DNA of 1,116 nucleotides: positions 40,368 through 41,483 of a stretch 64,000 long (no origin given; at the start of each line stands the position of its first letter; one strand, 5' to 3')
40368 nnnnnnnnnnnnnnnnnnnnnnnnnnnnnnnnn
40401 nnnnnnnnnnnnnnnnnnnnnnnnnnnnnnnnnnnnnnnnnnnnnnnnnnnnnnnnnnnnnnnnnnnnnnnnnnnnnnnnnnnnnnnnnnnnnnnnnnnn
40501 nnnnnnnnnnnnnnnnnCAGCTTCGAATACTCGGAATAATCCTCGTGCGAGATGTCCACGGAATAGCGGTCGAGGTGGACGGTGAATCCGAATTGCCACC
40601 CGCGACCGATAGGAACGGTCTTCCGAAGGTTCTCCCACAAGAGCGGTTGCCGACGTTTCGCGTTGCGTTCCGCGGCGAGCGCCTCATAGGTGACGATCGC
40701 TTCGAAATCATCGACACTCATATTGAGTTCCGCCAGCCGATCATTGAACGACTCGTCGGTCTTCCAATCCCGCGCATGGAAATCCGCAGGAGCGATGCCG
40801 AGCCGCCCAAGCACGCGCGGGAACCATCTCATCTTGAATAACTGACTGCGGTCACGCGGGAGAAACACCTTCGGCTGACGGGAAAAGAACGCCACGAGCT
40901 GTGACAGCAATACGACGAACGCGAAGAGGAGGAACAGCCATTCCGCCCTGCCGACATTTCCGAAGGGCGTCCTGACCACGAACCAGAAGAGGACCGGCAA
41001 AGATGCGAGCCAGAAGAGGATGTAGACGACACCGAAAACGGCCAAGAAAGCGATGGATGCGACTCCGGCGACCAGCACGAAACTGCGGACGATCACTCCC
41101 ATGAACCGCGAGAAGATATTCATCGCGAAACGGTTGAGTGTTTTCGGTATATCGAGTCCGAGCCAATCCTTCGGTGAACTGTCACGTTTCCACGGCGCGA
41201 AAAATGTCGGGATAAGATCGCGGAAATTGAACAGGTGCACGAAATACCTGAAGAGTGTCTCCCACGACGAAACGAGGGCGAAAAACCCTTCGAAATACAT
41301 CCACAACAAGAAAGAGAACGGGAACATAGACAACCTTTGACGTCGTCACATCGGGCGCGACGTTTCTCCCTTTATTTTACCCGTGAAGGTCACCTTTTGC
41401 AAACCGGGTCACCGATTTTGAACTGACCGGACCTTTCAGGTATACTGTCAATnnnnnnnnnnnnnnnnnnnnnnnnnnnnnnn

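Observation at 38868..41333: ClpA/B-type double-AAA+ unfoldase with an N-terminal integral-membrane domain, embedded in a glycosyltransferase cluster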

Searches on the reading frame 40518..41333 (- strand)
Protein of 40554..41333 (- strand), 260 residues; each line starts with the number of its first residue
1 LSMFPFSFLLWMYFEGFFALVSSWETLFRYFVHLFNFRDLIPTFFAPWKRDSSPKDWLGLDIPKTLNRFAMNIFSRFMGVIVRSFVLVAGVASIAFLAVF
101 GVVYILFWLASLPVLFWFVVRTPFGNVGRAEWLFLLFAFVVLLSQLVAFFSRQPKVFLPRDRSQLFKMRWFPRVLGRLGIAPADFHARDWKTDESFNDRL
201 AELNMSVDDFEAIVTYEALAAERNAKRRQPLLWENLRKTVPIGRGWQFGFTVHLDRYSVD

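Call 25: search_protein_families(library=pfam, proteins=[window:40554-41333:-], max_evalue=10)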
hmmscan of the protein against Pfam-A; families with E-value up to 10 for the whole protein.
window:40554-41333:- (260 aa): 1 family
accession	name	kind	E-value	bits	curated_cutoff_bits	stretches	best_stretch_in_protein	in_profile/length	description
PF20990.2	DUF2207_C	-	0.57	10.3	33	1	91-153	132-187/247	Predicted membrane protein (DUF2207) C-terminal domain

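Call 39: search_protein_representatives(alignment_id=A2)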
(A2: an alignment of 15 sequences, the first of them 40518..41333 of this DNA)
Query: 15 sequences, 270 profile positions. Proteins with E-value up to 0.001 (for the whole library): 1657; up to 1e-10: 910; up to 1e-30: 77. The best 150 are listed.
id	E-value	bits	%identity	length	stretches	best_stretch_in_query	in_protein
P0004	6.1e-101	353.8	-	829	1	3-270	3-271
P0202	6.6e-91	320.9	-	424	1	3-269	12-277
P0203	4.7e-79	282.0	-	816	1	5-269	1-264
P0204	9.1e-76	271.3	-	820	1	5-269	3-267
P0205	1.6e-73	263.9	-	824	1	5-269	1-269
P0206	9.0e-73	261.4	-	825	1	6-269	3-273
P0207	2.5e-72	260.0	-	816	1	4-269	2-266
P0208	7.1e-72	258.5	-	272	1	1-269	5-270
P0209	1.6e-71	257.3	-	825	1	3-269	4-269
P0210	3.0e-71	256.4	-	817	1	5-269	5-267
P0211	3.1e-70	253.1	-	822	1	4-262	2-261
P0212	8.7e-67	241.8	-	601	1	4-268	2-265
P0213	2.7e-66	240.2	-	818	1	5-262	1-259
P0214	3.3e-66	239.9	-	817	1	4-260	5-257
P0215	3.6e-66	239.8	-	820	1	1-268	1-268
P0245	7.0e-37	143.7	-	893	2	5-139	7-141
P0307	8.9e-25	104.0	-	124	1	5-121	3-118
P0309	1.7e-24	103.1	-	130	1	5-121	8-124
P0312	4.5e-24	101.7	-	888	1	6-259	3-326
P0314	5.5e-24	101.4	-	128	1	6-120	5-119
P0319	1.2e-23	100.4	-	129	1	5-121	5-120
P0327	2.1e-23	99.5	-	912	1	5-262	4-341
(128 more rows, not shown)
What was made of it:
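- The family is large and under constraint: 1657 representatives at 50% identity, 910 of them with E below 1e-10 (call 39).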

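Call 46: search_protein_families(library=pfam, proteins=[P0245, P0312, P0327, P0307, P0309, P0314, P0319], max_evalue=0.01)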
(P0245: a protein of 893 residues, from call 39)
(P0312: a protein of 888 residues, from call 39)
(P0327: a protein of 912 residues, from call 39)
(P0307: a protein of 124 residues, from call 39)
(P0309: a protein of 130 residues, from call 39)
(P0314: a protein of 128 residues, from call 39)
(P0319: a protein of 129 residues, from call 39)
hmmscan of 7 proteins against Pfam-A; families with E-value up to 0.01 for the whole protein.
P0245 (893 aa): 27 families (the best 25 are shown)
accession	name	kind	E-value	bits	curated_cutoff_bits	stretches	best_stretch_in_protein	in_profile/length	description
PF07724.20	AAA_2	-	1.2e-41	142.9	27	1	638-800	1-165/166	AAA domain (Cdc48 subfamily)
PF10431.15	ClpB_D2-small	-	2e-24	85.9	21.9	1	807-888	1-81/81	C-terminal, D2-small domain, of ClpB protein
PF00004.35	AAA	-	9.6e-19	68.6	21.2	2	644-765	2-117/131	ATPase family associated with various cellular activities (AAA)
PF07728.20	AAA_5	-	7.3e-16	58.9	22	2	644-759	3-124/139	AAA domain (dynein-related subfamily)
PF13191.12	AAA_16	-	8.3e-09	36.6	32.6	0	616-664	6-48/167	AAA ATPase domain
PF17871.7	AAA_lid_9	-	6e-08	33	22.8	1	506-569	2-65/104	AAA lid domain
PF01078.27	Mg_chelatase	-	3.6e-07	30.2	20.3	0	359-403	16-60/207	Magnesium chelatase, subunit ChlI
PF20720.3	nSTAND3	-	4e-07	30.3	27.2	0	641-677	18-55/155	Novel STAND NTPase 3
PF05673.19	DUF815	-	1.7e-06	27.8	23.8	0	608-680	26-93/249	Protein of unknown function (DUF815)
PF00158.32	Sigma54_activat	-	1.9e-06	28.1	20.2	1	642-758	24-144/168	Sigma-54 interaction domain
PF13401.12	AAA_22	-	4e-06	27.6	27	0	641-680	6-45/130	AAA domain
PF13173.12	AAA_14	-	5.5e-06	26.9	27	1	643-722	5-76/129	AAA domain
PF07726.17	AAA_3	-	6.4e-05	23.3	27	0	647-757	6-111/131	ATPase family associated with various cellular activities (AAA)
PF13476.12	AAA_23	-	9.8e-05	23.5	27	1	641-837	20-173/201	AAA domain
PF03193.22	RsgA_GTPase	-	0.0001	22.6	30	0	605-662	69-128/174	RsgA GTPase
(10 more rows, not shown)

P0312 (888 aa): 18 families
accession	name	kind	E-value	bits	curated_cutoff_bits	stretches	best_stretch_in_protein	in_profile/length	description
PF07724.20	AAA_2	-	6.2e-45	153.6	27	1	634-796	1-165/166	AAA domain (Cdc48 subfamily)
PF10431.15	ClpB_D2-small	-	9e-21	74.1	21.9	1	803-882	1-80/81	C-terminal, D2-small domain, of ClpB protein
PF00004.35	AAA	-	1.2e-18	68.3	21.2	2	640-764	2-119/131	ATPase family associated with various cellular activities (AAA)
PF07728.20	AAA_5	-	1.3e-16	61.3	22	1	639-756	2-125/139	AAA domain (dynein-related subfamily)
PF17871.7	AAA_lid_9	-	8.9e-14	51.7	22.8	1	501-568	1-68/104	AAA lid domain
PF13191.12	AAA_16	-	1.6e-08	35.7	32.6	0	342-387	5-59/167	AAA ATPase domain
PF13401.12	AAA_22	-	8.7e-08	33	27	0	640-729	9-109/130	AAA domain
PF20030.5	bpMoxR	-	9.6e-07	28.5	27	0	640-754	35-146/205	MoxR domain in the MoxR-vWA-beta-propeller ternary systems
PF20720.3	nSTAND3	-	1.1e-06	28.9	27.2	0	640-670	21-51/155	Novel STAND NTPase 3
PF00158.32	Sigma54_activat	-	6.7e-05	23.1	20.2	0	638-759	24-149/168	Sigma-54 interaction domain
PF13173.12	AAA_14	-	0.00011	22.6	27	0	640-718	6-76/129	AAA domain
PF05673.19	DUF815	-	0.00012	21.7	23.8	0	347-405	42-93/249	Protein of unknown function (DUF815)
PF12775.13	AAA_7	-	0.00018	21.5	25.8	0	639-678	36-75/181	P-loop containing dynein motor region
PF01078.27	Mg_chelatase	-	0.0004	20.3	20.3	0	354-379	18-43/207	Magnesium chelatase, subunit ChlI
PF13604.12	AAA_30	-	0.0031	17.7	27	0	355-382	15-42/191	AAA domain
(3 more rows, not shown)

P0327 (912 aa): 23 families
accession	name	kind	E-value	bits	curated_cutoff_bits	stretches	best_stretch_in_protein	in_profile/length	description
PF07724.20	AAA_2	-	7.3e-52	176.2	27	1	650-817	1-166/166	AAA domain (Cdc48 subfamily)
PF10431.15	ClpB_D2-small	-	9.9e-23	80.4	21.9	1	823-903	1-80/81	C-terminal, D2-small domain, of ClpB protein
PF07728.20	AAA_5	-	8.5e-15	55.4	22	1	655-775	2-124/139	AAA domain (dynein-related subfamily)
PF00004.35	AAA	-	6.7e-14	52.9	21.2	2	656-778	2-114/131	ATPase family associated with various cellular activities (AAA)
PF00158.32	Sigma54_activat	-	3.1e-09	37.2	20.2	1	644-778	14-148/168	Sigma-54 interaction domain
PF12775.13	AAA_7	-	5.1e-07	29.8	25.8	0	358-408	20-71/181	P-loop containing dynein motor region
PF04851.21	ResIII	-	1.2e-06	29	22.5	0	627-681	8-52/164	Type III restriction enzyme, res subunit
PF17871.7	AAA_lid_9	-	1.4e-06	28.6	22.8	1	514-582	2-65/104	AAA lid domain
PF05673.19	DUF815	-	1.6e-06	27.9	23.8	0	341-407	23-90/249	Protein of unknown function (DUF815)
PF13401.12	AAA_22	-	5.1e-06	27.3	27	1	655-749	8-109/130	AAA domain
PF20720.3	nSTAND3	-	7.6e-06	26.1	27.2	0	656-694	21-57/155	Novel STAND NTPase 3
PF01695.23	IstB_IS21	-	9.2e-06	25.8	24.1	0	369-395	90-116/238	IstB-like ATP binding protein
PF13191.12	AAA_16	-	2.1e-05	25.5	32.6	0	355-409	8-63/167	AAA ATPase domain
PF01078.27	Mg_chelatase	-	0.00011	22.2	20.3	0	655-697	25-63/207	Magnesium chelatase, subunit ChlI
PF00005.33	ABC_tran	-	0.00024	22.2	25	0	657-702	16-62/137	ABC transporter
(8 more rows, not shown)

P0307 (124 aa): 0 families

P0309 (130 aa): 0 families

P0314 (128 aa): 0 families

P0319 (129 aa): 0 families

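Call 47: find_related_loci(query=A2, collection=genome_contigs, flank=10000)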
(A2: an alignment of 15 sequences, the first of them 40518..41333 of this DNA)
Query A2 (272 aa) in genome_contigs; peptide patterns used: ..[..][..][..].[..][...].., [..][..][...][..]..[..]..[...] (x = any residue, [..] = any of these).
216 stretches matched a pattern; 161 encode a relative of the query (tblastn E <= 1e-3); the best 80 are kept; 79 distinct loci.
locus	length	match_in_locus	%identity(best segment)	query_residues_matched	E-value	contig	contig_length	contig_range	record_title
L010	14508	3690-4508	53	1-272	1e-87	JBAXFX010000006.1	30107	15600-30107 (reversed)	MAG: Candidatus Moraniibacteriota bacterium isolate ELA282 MAG282_6, whole genome shotgun sequence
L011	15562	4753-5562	48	4-272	3e-82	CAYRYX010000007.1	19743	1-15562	MAG TPA_asm: uncultured Bdellovibrionales bacterium isolate binchicken_co245_258 genome assembly, contig: NODE_2747_leng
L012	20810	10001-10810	51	3-271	2e-85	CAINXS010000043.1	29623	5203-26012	MAG: Candidatus Moranbacteria bacterium isolate LaPlata-7m-b_bin-649 genome assembly, contig: bin-649:43/90, whole genom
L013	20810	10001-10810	51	3-271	2e-81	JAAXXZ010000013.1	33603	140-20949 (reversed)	MAG: Candidatus Moraniibacteriota bacterium isolate W9_Combined_metabat2_155 W9_Combined_metabat2_155_NODE_720, whole ge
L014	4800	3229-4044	46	2-272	3e-77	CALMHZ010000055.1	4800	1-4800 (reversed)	MAG TPA_asm: uncultured bacterium isolate SRR6670122_bin.64_CONCOCT_v1.1_MAG genome assembly, contig: ERZ534011.12086, w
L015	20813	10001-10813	50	2-271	8e-76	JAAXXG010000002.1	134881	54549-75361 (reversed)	MAG: Candidatus Moraniibacteriota bacterium isolate W9_Combined_metabat2_075 W9_Combined_metabat2_075_NODE_67, whole gen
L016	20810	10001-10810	48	4-272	2e-75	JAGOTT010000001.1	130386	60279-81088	MAG: Candidatus Moraniibacteriota bacterium isolate Gw_Eff_bin_440 Gw_Eff_139_length_130386_cov_5.621899, whole genome s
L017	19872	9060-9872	48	3-272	2e-74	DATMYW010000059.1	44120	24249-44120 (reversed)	MAG TPA_asm: Candidatus Fimivivens sp. isolate SMAG_U13158 k141_139845, whole genome shotgun sequence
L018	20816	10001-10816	72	1-272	2e-132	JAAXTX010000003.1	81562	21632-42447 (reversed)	MAG: Candidatus Moraniibacteriota bacterium isolate W4_Combined_metabat1_121 W4_Combined_metabat1_121_NODE_54, whole gen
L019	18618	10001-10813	51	3-272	1e-78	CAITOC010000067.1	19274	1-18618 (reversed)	MAG: Candidatus Moranbacteria bacterium isolate MJ130702B_bin-413 genome assembly, contig: bin-413:67/88, whole genome s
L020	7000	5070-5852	35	8-270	1e-43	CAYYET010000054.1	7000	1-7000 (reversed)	MAG TPA_asm: uncultured Bdellovibrionales bacterium isolate SRP135725_co1_601 genome assembly, contig: NODE_16047_length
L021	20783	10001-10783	35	7-269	1e-43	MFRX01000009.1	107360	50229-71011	MAG: Candidatus Moranbacteria bacterium RIFCSPHIGHO2_02_FULL_40_12b rifcsphigho2_02_scaffold_1587, whole genome shotgun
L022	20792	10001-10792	38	7-272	2e-43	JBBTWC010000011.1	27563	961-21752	MAG: Patescibacteria group bacterium isolate H43-bin047_1 H43_bin047_1_000000000011, whole genome shotgun sequence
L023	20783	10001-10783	34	7-269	2e-42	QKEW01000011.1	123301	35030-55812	MAG: bacterium isolate SZUA-486 scaffold_160, whole genome shotgun sequence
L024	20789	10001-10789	37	8-272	6e-42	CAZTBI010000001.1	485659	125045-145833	MAG TPA_asm: uncultured Bdellovibrionales bacterium isolate SRP342105_co1_260 genome assembly, contig: NODE_7_length_485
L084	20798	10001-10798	28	4-269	1e-26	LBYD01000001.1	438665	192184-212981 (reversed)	MAG: Candidatus Moranbacteria bacterium GW2011_GWC2_40_12 UT79_C0001, whole genome shotgun sequence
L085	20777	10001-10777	30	6-269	5e-26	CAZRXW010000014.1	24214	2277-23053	MAG TPA_asm: uncultured Bdellovibrionales bacterium isolate SRP342105_co1_42 genome assembly, contig: NODE_2752_length_2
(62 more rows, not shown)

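Call 54: search_protein_families(library=pfam, proteins=[L084:8491-9918:+, L084:12498-13520:+, L084:13569-15590:+, L084:15632-18052:+, L084:18085-18996:+, L085:6976-8316:+, L085:8441-9793:+, L085:12504-12959:+, L085:13002-14504:+], max_evalue=0.0001)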
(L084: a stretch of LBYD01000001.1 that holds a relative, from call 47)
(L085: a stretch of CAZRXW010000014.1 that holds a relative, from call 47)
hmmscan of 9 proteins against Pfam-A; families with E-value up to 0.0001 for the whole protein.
L084:8491-9918:+ (475 aa): 2 families
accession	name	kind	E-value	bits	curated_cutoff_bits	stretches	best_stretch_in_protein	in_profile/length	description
PF01979.26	Amidohydro_1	-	5e-37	128.4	25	1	97-442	1-343/345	Amidohydrolase family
PF07969.17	Amidohydro_3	-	9.4e-10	39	29.7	1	366-442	405-469/472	Amidohydrolase family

L084:12498-13520:+ (340 aa): 2 families
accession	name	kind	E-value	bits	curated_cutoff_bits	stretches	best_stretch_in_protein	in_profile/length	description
PF01409.25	tRNA-synt_2d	-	5.2e-98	327.9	19.8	1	90-340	1-246/246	tRNA synthetases class II core domain (F)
PF02912.23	Phe_tRNA-synt_N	-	6.8e-20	71.2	22.3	1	22-84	2-64/69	Aminoacyl tRNA synthetase class II, N-terminal domain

L084:13569-15590:+ (673 aa): 5 families
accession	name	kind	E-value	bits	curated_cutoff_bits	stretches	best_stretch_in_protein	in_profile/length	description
PF03483.22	B3_4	-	9.7e-71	237.4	29.3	1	102-273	2-174/174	B3/4 domain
PF17759.6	tRNA_synthFbeta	-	7.5e-45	153.4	22.4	1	363-565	1-213/214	Phenylalanyl tRNA synthetase beta chain CLM domain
PF03147.19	FDX-ACB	-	1.3e-23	83.6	31.1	1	583-672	1-94/94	Ferredoxin-fold anticodon binding domain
PF03484.21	B5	-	2.5e-19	69.7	28.6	1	294-360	1-67/67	tRNA synthetase B5 domain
PF01409.25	tRNA-synt_2d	-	1.9e-05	24.7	19.8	1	378-566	17-219/246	tRNA synthetases class II core domain (F)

L084:15632-18052:+ (806 aa): 5 families
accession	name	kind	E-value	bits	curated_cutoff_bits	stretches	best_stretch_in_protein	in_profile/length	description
PF00133.28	tRNA-synt_1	-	1.2e-88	298.1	22.7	1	16-569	1-414/414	tRNA synthetases class I (I, L, M and V)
PF08264.19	Anticodon_1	-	1.5e-39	135.7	25.1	1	612-764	1-146/148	Anticodon-binding domain of tRNA ligase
PF09334.17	tRNA-synt_1g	-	9e-26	91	20.1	2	40-186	3-134/391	tRNA synthetases class I (M)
PF01406.26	tRNA-synt_1e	-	2e-09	37.7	27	1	520-577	243-300/301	tRNA synthetases class I (C) catalytic domain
PF13603.12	tRNA-synt_1_2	-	2.6e-06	27.5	25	1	239-299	86-146/185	Leucyl-tRNA synthetase, editing domain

L084:18085-18996:+ (303 aa): 1 family
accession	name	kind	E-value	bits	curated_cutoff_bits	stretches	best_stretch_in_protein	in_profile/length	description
PF02401.23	LYTB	-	5.8e-90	301.6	24.5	1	12-300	1-266/267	LytB protein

L085:6976-8316:+ (446 aa): 4 families
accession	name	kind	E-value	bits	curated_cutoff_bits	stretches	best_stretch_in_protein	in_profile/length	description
PF14450.12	FtsA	-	5.7e-42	143.5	31.8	2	233-400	1-127/127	Cell division protein FtsA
PF02491.25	SHS2_FTSA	-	1e-21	77.5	25.4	1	109-187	2-78/79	SHS2 domain inserted in FTSA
PF06723.19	MreB_Mbl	-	1.2e-12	47.8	27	1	202-378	117-304/327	MreB/Mbl protein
PF11104.14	PilM_2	-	7.7e-09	35.4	27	1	217-287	167-237/340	Type IV pilus assembly protein PilM;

L085:8441-9793:+ (450 aa): 2 families
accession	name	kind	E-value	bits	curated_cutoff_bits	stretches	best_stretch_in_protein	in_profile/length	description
PF00091.31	Tubulin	-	1.9e-51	175.5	33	1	48-209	1-190/190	Tubulin/FtsZ family, GTPase domain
PF12327.13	FtsZ_C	-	1.4e-33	115.5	27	1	257-352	1-95/95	FtsZ family, C-terminal domain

L085:12504-12959:+ (151 aa): 2 families
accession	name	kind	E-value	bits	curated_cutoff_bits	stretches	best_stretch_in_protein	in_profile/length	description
PF22811.2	Zn_ribbon_NrdR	-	2.3e-19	69.5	27.2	1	1-42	1-42/42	Transcriptional repressor NrdR-like, N-terminal domain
PF03477.21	ATP-cone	-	4.8e-18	65.9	25.8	1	50-135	2-85/88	ATP cone domain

L085:13002-14504:+ (500 aa): 2 families
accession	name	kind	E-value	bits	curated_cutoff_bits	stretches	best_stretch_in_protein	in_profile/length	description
PF03772.21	Competence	-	1.2e-41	143.4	23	1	217-482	1-267/270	Competence protein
PF13567.11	DUF4131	-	2.3e-07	31.1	31.6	1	38-169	10-154/165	Domain of unknown function (DUF4131)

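Call 64: find_related_loci(query=A5, collection=metagenome_contigs, flank=6000)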
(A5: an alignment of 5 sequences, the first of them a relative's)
Query A5 (132 aa) in metagenome_contigs; peptide patterns used: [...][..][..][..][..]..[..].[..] (x = any residue, [..] = any of these).
238 stretches matched a pattern; 159 encode a relative of the query (tblastn E <= 1e-3); the best 80 are kept; 80 distinct loci.
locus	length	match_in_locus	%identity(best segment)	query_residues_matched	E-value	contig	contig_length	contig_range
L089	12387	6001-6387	50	1-128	4e-35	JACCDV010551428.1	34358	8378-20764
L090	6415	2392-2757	44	8-127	2e-28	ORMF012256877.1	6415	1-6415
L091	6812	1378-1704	48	10-117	2e-27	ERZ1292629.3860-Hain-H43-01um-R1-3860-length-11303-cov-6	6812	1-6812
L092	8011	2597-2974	38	6-129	1e-26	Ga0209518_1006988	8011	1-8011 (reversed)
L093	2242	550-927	38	6-129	1e-26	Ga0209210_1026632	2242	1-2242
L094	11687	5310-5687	38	6-129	1e-26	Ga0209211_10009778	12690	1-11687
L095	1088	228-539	47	10-112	5e-27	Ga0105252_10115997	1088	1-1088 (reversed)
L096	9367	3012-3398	38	1-127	2e-26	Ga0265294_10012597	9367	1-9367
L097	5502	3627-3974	44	3-117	3e-26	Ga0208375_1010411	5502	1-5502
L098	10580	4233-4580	41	3-117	3e-25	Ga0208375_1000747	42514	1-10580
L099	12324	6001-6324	43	11-117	3e-25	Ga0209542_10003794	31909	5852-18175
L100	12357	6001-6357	45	3-120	4e-25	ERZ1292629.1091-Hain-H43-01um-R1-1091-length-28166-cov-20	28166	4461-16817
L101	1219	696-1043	44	3-117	2e-25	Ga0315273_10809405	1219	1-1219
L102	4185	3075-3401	45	10-117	5e-25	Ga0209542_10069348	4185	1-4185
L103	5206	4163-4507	42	9-122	5e-25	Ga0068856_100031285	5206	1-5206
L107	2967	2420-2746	43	10-117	3e-24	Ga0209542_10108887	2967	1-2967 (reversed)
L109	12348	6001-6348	39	3-117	1e-23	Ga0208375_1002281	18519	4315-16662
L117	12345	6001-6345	38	4-117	6e-23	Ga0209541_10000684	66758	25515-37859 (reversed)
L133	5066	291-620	39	7-117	7e-21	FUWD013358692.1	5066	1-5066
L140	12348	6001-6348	39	3-117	2e-22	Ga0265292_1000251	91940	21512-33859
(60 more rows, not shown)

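Call 67: search_protein_families(library=pfam, proteins=[L133:664-3084:+, L107:1542-2357:+, L140:3404-4684:+, L109:2816-3700:-, L100:9408-10466:+, L117:10245-10808:-], max_evalue=0.0001)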
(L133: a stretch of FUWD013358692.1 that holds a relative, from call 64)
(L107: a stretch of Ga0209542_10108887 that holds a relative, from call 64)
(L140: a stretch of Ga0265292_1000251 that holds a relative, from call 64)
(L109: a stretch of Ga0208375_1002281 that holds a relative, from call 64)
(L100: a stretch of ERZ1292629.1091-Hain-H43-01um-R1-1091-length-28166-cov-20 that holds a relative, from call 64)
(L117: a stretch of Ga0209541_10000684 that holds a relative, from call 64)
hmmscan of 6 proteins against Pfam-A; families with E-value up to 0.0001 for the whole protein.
L133:664-3084:+ (806 aa): 4 families
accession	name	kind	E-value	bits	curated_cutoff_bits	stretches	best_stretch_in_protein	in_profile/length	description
PF07724.20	AAA_2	-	7.8e-38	130.6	27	1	545-704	1-164/166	AAA domain (Cdc48 subfamily)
PF10431.15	ClpB_D2-small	-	2.2e-18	66.5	21.9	1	713-790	2-79/81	C-terminal, D2-small domain, of ClpB protein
PF07728.20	AAA_5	-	1.6e-09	38.3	22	1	550-665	2-125/139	AAA domain (dynein-related subfamily)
PF00004.35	AAA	-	2.4e-06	28.5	21.2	1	551-663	2-110/131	ATPase family associated with various cellular activities (AAA)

L107:1542-2357:+ (271 aa): 1 family
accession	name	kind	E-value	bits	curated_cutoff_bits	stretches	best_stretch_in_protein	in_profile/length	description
PF08478.15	POTRA_1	-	1.7e-05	25.4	23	0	55-131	3-69/69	POTRA domain, FtsQ-type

L140:3404-4684:+ (426 aa): 2 families
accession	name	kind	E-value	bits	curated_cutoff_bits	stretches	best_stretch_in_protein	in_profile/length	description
PF00587.30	tRNA-synt_2b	-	3.4e-33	115.7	29.3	1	226-402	10-179/179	tRNA synthetase class II core domain (G, H, P, S and T)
PF02403.27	Seryl_tRNA_N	-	5.2e-25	88.2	28.2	1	1-109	1-108/108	Seryl-tRNA synthetase N-terminal domain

L109:2816-3700:- (294 aa): 1 family
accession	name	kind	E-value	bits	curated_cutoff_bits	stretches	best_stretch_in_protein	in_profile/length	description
PF02481.21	DNA_processg_A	-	2e-65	220.4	29.6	1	4-206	8-210/212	DNA recombination-mediator protein A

L100:9408-10466:+ (352 aa): 1 family
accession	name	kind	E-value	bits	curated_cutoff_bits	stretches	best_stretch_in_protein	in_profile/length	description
PF01207.24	Dus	-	1e-61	209.2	20.4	1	20-344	2-302/311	Dihydrouridine synthase (Dus)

L117:10245-10808:- (187 aa): 2 families
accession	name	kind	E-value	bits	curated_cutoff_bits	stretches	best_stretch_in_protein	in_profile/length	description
PF01569.27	PAP2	-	1.8e-22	80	27.2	1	64-179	2-127/130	PAP2 superfamily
PF14378.12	PAP2_3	-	3.1e-08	34.1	27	1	23-168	57-186/190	PAP2 superfamily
